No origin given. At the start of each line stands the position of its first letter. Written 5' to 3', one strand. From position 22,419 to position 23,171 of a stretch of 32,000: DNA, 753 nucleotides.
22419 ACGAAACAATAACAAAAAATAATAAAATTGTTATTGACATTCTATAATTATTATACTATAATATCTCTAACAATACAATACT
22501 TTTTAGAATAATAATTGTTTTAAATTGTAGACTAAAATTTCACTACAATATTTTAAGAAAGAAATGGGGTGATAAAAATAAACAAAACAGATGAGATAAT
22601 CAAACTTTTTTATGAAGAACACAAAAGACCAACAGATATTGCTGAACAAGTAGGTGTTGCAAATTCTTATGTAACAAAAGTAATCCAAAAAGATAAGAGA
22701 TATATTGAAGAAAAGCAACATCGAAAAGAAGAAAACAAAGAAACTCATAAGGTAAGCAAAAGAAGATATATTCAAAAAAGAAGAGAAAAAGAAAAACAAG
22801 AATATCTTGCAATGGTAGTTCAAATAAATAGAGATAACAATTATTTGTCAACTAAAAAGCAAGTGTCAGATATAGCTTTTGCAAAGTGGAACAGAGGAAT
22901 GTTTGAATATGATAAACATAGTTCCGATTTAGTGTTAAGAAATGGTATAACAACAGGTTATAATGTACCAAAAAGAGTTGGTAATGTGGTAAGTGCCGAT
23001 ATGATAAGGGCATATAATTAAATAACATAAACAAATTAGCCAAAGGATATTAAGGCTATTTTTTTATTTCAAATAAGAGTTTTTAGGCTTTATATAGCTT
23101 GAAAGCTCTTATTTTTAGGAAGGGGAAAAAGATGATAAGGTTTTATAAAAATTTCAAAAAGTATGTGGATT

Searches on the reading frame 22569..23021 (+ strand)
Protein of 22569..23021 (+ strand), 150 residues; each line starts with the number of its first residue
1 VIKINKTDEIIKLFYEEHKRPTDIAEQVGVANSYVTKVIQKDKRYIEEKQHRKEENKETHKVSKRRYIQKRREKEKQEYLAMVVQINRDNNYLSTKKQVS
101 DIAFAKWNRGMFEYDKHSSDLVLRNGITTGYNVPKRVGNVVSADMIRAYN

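Call 7: search_protein_families(library=pfam, proteins=[window:22569-23021:+], max_evalue=0.01)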
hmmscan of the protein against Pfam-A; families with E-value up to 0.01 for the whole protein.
window:22569-23021:+ (150 aa): 0 families

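Call 43: search_protein_families(library=padloc, proteins=[window:22569-23021:+], max_evalue=0.01)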
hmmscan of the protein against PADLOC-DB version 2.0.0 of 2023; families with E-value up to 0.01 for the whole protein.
window:22569-23021:+ (150 aa): 0 families

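Call 71: search_protein_families(library=phrogs, proteins=[window:22569-23021:+], max_evalue=0.001)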
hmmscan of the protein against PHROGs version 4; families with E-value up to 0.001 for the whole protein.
window:22569-23021:+ (150 aa): 1 family
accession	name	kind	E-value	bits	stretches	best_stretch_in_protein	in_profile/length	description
phrog_7545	-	DNA, RNA and nucleotide metabolism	0.00072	20.8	0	1-80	1-69/160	HNH endonuclease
